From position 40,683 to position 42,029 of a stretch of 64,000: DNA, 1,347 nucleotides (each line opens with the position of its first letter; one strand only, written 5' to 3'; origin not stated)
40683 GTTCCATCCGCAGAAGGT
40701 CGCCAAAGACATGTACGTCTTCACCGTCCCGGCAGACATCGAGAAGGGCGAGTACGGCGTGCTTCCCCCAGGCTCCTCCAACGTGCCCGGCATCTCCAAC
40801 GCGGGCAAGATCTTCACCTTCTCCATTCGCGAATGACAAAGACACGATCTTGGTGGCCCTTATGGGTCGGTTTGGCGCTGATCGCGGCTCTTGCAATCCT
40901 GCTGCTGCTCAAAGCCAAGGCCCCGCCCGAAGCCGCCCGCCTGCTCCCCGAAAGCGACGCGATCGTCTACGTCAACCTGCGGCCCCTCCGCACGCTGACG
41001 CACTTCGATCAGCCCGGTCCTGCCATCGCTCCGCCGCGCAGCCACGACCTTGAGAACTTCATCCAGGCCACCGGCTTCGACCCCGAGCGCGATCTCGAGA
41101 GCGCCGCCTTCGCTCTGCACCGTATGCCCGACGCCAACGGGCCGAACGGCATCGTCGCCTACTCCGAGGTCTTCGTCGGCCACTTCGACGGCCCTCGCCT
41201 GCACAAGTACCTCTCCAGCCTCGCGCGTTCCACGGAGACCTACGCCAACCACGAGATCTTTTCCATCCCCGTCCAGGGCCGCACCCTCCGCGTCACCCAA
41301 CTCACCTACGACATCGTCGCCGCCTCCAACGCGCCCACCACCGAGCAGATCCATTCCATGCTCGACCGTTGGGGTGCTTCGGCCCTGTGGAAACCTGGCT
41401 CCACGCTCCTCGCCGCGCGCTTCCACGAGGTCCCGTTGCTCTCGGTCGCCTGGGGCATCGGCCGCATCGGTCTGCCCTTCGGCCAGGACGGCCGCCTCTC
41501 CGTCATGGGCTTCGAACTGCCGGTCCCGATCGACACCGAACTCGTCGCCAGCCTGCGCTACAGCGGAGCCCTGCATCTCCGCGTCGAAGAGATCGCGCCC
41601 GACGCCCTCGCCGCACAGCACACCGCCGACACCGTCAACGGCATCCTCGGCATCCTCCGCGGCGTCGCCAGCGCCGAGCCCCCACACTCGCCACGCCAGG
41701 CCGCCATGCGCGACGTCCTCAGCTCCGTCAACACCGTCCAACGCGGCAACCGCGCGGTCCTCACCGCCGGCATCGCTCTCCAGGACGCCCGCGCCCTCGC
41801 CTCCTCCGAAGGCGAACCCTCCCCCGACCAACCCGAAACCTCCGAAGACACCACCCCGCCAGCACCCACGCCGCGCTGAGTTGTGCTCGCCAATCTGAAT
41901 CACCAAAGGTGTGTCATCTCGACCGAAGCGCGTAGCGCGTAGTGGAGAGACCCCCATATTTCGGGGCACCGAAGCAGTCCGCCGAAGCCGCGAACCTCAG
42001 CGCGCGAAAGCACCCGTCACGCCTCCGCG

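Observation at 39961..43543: Four-gene operon of signal-peptide or membrane-anchored proteins with no recognisable domains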

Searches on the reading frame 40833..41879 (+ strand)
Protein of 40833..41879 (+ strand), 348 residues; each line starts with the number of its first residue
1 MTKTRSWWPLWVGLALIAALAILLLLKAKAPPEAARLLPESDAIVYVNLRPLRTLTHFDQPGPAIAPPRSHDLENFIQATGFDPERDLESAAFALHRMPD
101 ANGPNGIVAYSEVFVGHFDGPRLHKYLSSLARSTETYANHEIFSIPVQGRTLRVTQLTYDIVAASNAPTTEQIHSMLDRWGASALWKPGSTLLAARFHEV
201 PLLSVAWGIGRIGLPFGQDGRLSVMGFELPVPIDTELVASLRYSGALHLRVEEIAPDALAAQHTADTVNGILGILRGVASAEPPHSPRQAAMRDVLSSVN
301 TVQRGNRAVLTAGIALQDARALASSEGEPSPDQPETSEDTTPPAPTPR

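Call 3: search_protein_families(library=pfam, proteins=[window:40833-41879:+], max_evalue=1)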
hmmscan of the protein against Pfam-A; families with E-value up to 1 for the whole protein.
window:40833-41879:+ (348 aa): 0 families

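Call 4: search_protein_families(library=ncbifam, proteins=[window:40833-41879:+], max_evalue=1)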
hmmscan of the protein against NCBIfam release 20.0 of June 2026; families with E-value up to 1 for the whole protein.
window:40833-41879:+ (348 aa): 1 family
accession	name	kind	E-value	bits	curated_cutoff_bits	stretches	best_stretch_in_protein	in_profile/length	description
TIGR01167.1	LPXTG_anchor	domain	0.24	12.1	15.9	1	6-27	10-30/34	LPXTG cell wall anchor domain-containing protein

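Call 8: find_encoding_contigs(protein=window:40833-41879:+, flank=10000, max_places=6)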
Protein window:40833-41879:+ (348 aa): no gene with exactly this product is on record in the collection.

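Call 19: find_homologous_proteins(query=window:40833-41879:+)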
Query window:40833-41879:+ (348 aa): 4332 proteins with E <= 0.001 among 8000 candidates; the best 120 are listed.
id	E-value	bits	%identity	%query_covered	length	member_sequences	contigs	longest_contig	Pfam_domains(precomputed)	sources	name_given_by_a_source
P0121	2.3e-227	772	100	100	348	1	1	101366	-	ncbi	-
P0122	9.8e-188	642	83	99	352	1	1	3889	-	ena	-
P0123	1.2e-179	615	81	99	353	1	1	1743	-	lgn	-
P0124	4.4e-173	594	76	100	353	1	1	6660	-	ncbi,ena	-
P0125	1.3e-170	586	76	99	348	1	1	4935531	-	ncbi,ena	-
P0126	7.0e-170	583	76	99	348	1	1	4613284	-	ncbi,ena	-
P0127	3.1e-169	581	76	100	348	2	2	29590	-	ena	-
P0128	3.2e-169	581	78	97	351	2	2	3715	-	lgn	-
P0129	8.0e-168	576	76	97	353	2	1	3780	-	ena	-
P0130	1.7e-167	575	76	97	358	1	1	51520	-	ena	-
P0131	2.9e-167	575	78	97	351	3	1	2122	-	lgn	-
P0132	3.9e-167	574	76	98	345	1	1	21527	-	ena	-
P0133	4.0e-167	574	77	97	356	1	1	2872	-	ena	-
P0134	5.1e-166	570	77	98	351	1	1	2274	-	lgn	-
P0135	1.9e-165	569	76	100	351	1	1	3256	-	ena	-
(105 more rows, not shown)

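Call 31: predict_structure(alignment_id=A2)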
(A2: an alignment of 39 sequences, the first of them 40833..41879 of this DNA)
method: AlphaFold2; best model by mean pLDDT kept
length: 348 residues; sequences in the alignment: 39
mean_pLDDT: 63.4   pTM: 0.48
mean pLDDT of the five models: 63.4, 59.8, 59.6, 57.4, 57.3
residues with pLDDT >= 90: 19; 70-90: 131; 50-70: 93; < 50: 105
segments of 3 or more residues with pLDDT < 50: 30-39, 54-65, 180-232, 240-243, 327-343, 345-347
pLDDT, mean of each block of 10 residues (from residue 1): 69 92 73 39 53 43 51 74 70 65 67 75 88 87 81 81 72 54 29 36 38 32 37 50 56 72 80 80 83 84 82 74 56 44 48
secondary structure, 60 per line:
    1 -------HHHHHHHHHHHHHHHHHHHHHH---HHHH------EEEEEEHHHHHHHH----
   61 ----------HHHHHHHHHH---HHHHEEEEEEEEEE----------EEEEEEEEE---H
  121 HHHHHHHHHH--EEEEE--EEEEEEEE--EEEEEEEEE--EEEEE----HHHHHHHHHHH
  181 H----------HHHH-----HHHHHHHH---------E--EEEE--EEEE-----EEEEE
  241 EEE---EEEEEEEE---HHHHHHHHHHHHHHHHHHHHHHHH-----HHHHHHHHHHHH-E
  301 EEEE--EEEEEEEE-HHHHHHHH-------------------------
elements in order: H8-29 H33-36 E43-48 H49-56 H71-80 H84-87 E88-97 E108-116 H120-130 E133-137 E140-147 E150-158 E161-165 H170-181 H192-195 H201-208 E221-224 E227-230 E236-243 E247-254 H258-281 H287-298 E300-304 E307-314 H316-323
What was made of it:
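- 40833..41879 (+): P2, 348 aa. N-terminal membrane anchor (aa 8-29, nt 40854-40919), invariant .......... motif, two alpha/beta lobes, variable Pro/Glu/Ser-rich tail. Ancestral gene at this chromosomal site. AF2 model pLDDT 63 (call 31).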

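Call 33: search_solved_structures(query=A2, max_evalue=10)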
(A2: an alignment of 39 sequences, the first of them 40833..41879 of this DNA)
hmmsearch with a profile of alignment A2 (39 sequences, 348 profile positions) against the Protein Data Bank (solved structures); distinct sequences matched with E-value up to 10: 0.
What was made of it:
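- On TP0453-like / Mog1-PsbP-like fold: The profile of 39 sequences finds no PDB chain at E <= 10 (call 33).
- Closest known: TP0453. Different: There is no sequence similarity: no PDB hit at E <= 10 (call 33), and 7-8% identity in the structural alignments.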

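Call 49: search_protein_representatives(alignment_id=A2)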
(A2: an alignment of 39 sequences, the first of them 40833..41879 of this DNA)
Query: 39 sequences, 348 profile positions. Proteins with E-value up to 0.001 (for the whole library): 593; up to 1e-10: 338; up to 1e-30: 168. The best 150 are listed.
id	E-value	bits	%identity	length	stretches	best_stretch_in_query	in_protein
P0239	1.2e-159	547.8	-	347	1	2-339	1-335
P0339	4.0e-135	467.1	-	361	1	2-335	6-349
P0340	1.1e-115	403.1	-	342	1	3-315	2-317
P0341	4.7e-104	364.9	-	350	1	3-327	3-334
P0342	1.5e-102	360.0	-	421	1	9-333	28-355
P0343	6.3e-96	338.2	-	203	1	140-334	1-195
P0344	1.8e-94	333.4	-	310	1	18-323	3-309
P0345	2.4e-93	329.7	-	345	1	12-323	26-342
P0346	1.8e-92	326.8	-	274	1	23-232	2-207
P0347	1.2e-90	320.8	-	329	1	23-221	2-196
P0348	6.5e-90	318.4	-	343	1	6-330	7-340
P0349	2.0e-88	313.5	-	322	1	4-319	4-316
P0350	6.7e-88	311.8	-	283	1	44-325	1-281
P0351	3.4e-85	302.9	-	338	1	7-330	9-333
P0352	1.1e-84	301.2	-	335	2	26-129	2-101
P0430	3.7e-50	187.7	-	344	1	11-332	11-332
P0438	8.7e-49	183.2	-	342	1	7-330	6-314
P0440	1.5e-48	182.4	-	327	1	11-326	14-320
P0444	8.4e-46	173.3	-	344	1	4-336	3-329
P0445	8.5e-46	173.3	-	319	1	3-326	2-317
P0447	2.1e-45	172.0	-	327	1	6-314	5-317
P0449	3.4e-45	171.4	-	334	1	10-326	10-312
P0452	1.2e-44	169.5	-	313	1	2-327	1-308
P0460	2.4e-42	162.0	-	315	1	7-318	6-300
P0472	1.2e-38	149.8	-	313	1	19-323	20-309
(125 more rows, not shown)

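Call 50: search_protein_families(library=pfam, proteins=[P0430, P0438, P0440, P0444, P0445, P0447, P0449, P0452, P0460, P0472], max_evalue=0.1)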
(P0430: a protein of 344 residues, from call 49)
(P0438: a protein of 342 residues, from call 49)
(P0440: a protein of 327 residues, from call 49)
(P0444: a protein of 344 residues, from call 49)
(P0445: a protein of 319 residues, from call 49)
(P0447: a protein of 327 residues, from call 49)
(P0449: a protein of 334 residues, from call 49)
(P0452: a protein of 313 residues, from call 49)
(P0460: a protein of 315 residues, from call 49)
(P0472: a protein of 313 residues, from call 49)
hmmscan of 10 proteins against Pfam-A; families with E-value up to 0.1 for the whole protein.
P0430 (344 aa): 0 families

P0438 (342 aa): 0 families

P0440 (327 aa): 0 families

P0444 (344 aa): 0 families

P0445 (319 aa): 1 family
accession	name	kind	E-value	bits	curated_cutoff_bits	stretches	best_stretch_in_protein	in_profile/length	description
PF19487.4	DUF6023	-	0.0043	17.4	26.8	1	3-33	6-33/150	Family of unknown function (DUF6023)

P0447 (327 aa): 0 families

P0449 (334 aa): 0 families

P0452 (313 aa): 0 families

P0460 (315 aa): 0 families

P0472 (313 aa): 0 families

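Call 51: list_cluster_members(proteins=[P0430, P0438, P0440, P0444, P0445, P0447, P0449, P0452, P0460, P0472])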
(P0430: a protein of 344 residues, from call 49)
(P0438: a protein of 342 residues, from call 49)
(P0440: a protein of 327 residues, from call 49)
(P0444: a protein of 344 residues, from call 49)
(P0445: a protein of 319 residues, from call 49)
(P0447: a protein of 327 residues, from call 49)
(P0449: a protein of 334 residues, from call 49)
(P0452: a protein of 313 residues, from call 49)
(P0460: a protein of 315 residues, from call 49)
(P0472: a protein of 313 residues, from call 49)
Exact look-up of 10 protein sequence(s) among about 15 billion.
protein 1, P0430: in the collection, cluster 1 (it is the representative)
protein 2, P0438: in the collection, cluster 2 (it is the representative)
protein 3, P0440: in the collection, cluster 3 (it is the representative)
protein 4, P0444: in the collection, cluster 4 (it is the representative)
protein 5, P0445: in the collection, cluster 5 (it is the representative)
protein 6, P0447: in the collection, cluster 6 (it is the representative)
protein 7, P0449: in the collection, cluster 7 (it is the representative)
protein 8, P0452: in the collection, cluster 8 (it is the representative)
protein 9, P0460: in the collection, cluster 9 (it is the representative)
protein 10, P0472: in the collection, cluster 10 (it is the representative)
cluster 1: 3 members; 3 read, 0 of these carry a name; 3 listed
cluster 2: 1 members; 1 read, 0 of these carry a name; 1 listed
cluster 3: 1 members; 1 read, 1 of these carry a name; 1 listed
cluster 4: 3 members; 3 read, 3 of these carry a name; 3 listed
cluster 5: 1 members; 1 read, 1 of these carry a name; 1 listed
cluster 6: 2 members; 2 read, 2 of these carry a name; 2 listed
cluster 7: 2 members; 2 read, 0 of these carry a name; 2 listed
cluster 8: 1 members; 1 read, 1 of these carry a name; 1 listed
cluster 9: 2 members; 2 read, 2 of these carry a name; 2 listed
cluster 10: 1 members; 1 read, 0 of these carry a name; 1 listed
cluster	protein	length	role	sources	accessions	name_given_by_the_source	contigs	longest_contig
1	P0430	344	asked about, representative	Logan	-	-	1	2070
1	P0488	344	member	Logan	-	-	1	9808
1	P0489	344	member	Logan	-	-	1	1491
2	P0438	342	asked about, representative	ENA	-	-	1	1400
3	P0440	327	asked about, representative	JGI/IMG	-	hypothetical protein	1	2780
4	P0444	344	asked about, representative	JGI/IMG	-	hypothetical protein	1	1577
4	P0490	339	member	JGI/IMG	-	hypothetical protein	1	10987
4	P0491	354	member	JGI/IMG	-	hypothetical protein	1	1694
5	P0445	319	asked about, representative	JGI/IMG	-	hypothetical protein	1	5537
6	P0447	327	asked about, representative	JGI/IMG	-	hypothetical protein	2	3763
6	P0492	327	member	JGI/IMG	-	hypothetical protein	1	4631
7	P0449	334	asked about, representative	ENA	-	-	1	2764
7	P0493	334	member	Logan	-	-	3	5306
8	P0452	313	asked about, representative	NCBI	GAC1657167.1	MAG: hypothetical protein NVS9B15_18470 [Acidobacteriaceae bacterium]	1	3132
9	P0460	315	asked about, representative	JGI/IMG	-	hypothetical protein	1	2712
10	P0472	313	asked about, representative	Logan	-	-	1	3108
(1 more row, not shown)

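Call 55: fold_search(model_id=the predicted structure, library=pdb)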
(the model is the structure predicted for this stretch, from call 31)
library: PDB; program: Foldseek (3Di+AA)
matches with E <= 10: 651; with E <= 0.001: 1
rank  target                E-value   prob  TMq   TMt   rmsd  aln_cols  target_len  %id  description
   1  3k8j                  6.0e-04  0.99  0.25  0.33  13.0       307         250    7  Structure of crystal form III of TP0453 (released 2010-10-27)
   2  3k8i                  1.0e-03  0.97  0.25  0.33  13.4       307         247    8  Structure of crystal form IV of TP0453 (released 2010-10-27)
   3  3f56_E                6.0e-03  0.21  0.09  0.15  16.9       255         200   10  The structure of a previously undetected carboxysome shell protein: CsoS1D from Prochlorococcus marinus MED4 (released 2009-06-16)
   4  5lt5_B                2.0e-02  0.12  0.10  0.15  17.1       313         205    8  Carboxysome shell protein CcmP from Synechococcus elongatus PCC 7942 (released 2017-04-12)
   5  5lsr_B                2.4e-02  0.15  0.11  0.16  17.6       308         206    7  Carboxysome shell protein CcmP from Synechococcus elongatus PCC 7942 (released 2017-04-12)
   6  5l39_A                2.8e-02  0.13  0.11  0.15  16.8       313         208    7  The structure of the fused permuted hexameric shell protein MSM0275 from the RMM microcompartment (released 2016-12-14)
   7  4ht5_B                3.0e-02  0.11  0.11  0.15  16.3       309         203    9  CO2 concentrating mechanism protein P, CcmP form 1 (released 2013-04-17)
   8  1mp9_B                4.5e-02  0.21  0.13  0.20  16.5       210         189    7  TBP from a mesothermophilic archaeon, Sulfolobus acidocaldarius (released 2003-11-04)
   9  3f56_C                4.5e-02  0.11  0.12  0.17  16.8       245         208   12  The structure of a previously undetected carboxysome shell protein: CsoS1D from Prochlorococcus marinus MED4 (released 2009-06-16)
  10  5l39_E                6.7e-02  0.09  0.10  0.16  16.2       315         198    8  The structure of the fused permuted hexameric shell protein MSM0275 from the RMM microcompartment (released 2016-12-14)
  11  4ht5_A                8.0e-02  0.12  0.12  0.18  16.3       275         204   10  CO2 concentrating mechanism protein P, CcmP form 1 (released 2013-04-17)
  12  5v75_D                1.1e-01  0.10  0.10  0.15  16.5       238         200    5  Structure of Haliangium ochraceum BMC-T HO-5816 (released 2017-06-21)
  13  1mp9_A                1.1e-01  0.14  0.13  0.20  17.1       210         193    7  TBP from a mesothermophilic archaeon, Sulfolobus acidocaldarius (released 2003-11-04)
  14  5suh_B                1.3e-01  0.09  0.11  0.17  17.3       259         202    8  The structure of double ringed trimeric shell protein MSM0271 from the RMM microcompartment (released 2016-12-14)
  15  5v76_A                1.4e-01  0.07  0.11  0.15  17.1       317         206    8  Structure of Haliangium ochraceum BMC-T HO-3341 (released 2017-06-21)
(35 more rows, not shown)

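Call 72: find_related_loci(query=A5, collection=metagenome_contigs, flank=6000)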
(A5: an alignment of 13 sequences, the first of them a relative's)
Query A5 (339 aa) in metagenome_contigs; peptide patterns used: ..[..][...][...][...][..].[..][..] (x = any residue, [..] = any of these).
600 stretches matched a pattern (row limit reached: there are more); 567 encode a relative of the query (tblastn E <= 1e-3); the best 80 are kept; 80 distinct loci.
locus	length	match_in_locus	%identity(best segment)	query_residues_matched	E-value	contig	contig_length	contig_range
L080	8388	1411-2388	40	2-318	3e-63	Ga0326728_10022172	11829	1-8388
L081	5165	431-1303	41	35-321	3e-62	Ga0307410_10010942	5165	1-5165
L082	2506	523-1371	40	43-318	3e-63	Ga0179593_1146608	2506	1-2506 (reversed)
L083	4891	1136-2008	41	35-321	3e-62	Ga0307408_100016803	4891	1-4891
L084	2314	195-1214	38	16-339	4e-63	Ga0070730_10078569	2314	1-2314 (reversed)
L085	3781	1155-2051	40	31-318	5e-61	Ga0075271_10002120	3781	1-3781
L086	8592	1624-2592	39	1-319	2e-60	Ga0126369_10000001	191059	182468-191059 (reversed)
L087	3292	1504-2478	40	1-333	2e-60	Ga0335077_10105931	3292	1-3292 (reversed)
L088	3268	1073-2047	40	1-333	2e-60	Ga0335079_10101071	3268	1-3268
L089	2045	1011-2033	37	3-331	1e-61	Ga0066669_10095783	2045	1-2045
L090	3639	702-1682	36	2-318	2e-60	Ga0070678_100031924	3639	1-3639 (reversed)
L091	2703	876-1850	43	1-325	2e-60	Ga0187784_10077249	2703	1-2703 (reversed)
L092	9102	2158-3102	41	1-318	9e-60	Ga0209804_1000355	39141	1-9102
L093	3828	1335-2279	41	1-318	8e-60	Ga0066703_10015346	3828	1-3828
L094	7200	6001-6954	40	1-314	7e-60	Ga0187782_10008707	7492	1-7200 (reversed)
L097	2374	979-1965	36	1-318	4e-60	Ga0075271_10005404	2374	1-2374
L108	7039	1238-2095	42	31-314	6e-58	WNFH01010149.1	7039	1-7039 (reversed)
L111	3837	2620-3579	38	2-314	3e-57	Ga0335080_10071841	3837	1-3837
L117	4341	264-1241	40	1-322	3e-57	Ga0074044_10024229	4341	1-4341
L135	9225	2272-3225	40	1-314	8e-56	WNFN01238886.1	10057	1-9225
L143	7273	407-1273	41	31-314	1e-55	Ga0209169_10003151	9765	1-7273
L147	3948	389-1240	41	31-315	1e-55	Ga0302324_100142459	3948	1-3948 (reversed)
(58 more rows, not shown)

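Call 75: search_protein_families(library=pfam, proteins=[L117:1453-2265:+, L143:1627-2769:+, L147:2331-3470:+, L097:153-935:+, L111:1-1638:+, L092:4687-5412:-, L135:778-1224:-, L108:2427-3413:-], max_evalue=0.001)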
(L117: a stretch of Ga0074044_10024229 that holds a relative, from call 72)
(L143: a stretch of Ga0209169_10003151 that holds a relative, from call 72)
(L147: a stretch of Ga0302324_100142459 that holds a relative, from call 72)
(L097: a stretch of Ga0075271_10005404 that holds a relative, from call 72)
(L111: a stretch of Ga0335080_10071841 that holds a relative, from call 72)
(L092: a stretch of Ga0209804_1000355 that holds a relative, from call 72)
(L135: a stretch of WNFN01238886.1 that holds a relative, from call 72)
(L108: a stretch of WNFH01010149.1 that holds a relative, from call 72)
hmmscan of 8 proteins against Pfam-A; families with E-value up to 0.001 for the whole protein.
L117:1453-2265:+ (271 aa): 1 family
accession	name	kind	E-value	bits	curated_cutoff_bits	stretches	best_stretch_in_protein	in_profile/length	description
PF02683.22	DsbD_TM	-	7.1e-18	65.1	27.1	1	40-252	7-215/219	Cytochrome C biogenesis protein transmembrane domain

L143:1627-2769:+ (381 aa): 5 families
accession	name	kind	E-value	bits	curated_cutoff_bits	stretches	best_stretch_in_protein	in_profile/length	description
PF00578.27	AhpC-TSA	-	3.3e-27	95.3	26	1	239-355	2-123/124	AhpC/TSA family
PF08534.16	Redoxin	-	2.6e-23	82.9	26.6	1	238-362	2-137/148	Redoxin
PF13905.12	Thioredoxin_8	-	7.1e-08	33.1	27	1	263-352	2-93/94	Thioredoxin-like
PF00085.26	Thioredoxin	-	1.5e-07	31.8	23.5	1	263-311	19-64/103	Thioredoxin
PF00255.25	GSHPx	-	0.00014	21.9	27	1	245-302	4-60/108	Glutathione peroxidase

L147:2331-3470:+ (380 aa): 1 family
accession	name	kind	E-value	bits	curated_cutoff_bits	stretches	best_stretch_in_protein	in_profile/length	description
PF11412.14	DsbD_N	-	1.7e-09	38.2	25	1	240-352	14-112/119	Thiol:disulfide interchange protein DsbD, N-terminal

L097:153-935:+ (261 aa): 0 families

L111:1-1638:+ (546 aa): 0 families

L092:4687-5412:- (242 aa): 0 families

L135:778-1224:- (149 aa): 0 families

L108:2427-3413:- (329 aa): 0 families

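Call 82: search_protein_families(library=padloc, proteins=[window:40833-41879:+], max_evalue=0.01)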
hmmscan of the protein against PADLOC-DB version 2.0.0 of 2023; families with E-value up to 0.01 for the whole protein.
window:40833-41879:+ (348 aa): 0 families

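Call 84: search_protein_families(library=pfam, alignment_id=A5, max_evalue=1)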
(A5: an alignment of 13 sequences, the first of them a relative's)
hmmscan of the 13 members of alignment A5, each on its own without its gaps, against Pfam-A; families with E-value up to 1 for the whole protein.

A. member 1, P0490 (339 aa): 3 families
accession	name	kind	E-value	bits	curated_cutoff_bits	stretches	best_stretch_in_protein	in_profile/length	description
PF03686.19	UPF0146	-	0.044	14.1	26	1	104-169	16-79/129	Uncharacterised protein family (UPF0146)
PF10090.15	HPTransfase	-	0.17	12.1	22.9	0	199-251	19-76/123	Histidine phosphotransferase C-terminal domain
PF02155.20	GCR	-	0.29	10.8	29.3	1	227-313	10-98/373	Glucocorticoid receptor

B. families by the number of members that match (of 13 scanned): 8 families
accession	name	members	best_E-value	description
PF19487.4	DUF6023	1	0.0043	Family of unknown function (DUF6023)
PF03686.19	UPF0146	1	0.044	Uncharacterised protein family (UPF0146)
PF09931.15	Phage_phiJL001_Gp84_N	1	0.12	Baseplate hub protein, N-terminal attachment domain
PF25417.1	DUF7889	1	0.15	Family of unknown function (DUF7889)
PF09925.14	DUF2157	1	0.16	Predicted membrane protein (DUF2157)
PF10090.15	HPTransfase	1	0.17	Histidine phosphotransferase C-terminal domain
PF02155.20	GCR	1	0.29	Glucocorticoid receptor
PF20228.3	DUF6587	1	0.49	Family of unknown function (DUF6587)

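Call 91: find_encoding_contigs(protein=P0122, flank=5000, max_places=3)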
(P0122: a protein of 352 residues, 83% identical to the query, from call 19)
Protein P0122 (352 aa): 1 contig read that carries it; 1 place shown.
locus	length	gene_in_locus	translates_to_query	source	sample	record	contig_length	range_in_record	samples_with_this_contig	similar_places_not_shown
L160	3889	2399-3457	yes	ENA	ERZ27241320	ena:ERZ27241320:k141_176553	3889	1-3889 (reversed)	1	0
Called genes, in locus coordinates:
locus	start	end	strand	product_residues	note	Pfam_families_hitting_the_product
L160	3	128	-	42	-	PF00009:GTP_EFTU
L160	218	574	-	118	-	-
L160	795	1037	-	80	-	-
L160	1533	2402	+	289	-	-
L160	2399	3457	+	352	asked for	-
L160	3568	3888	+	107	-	?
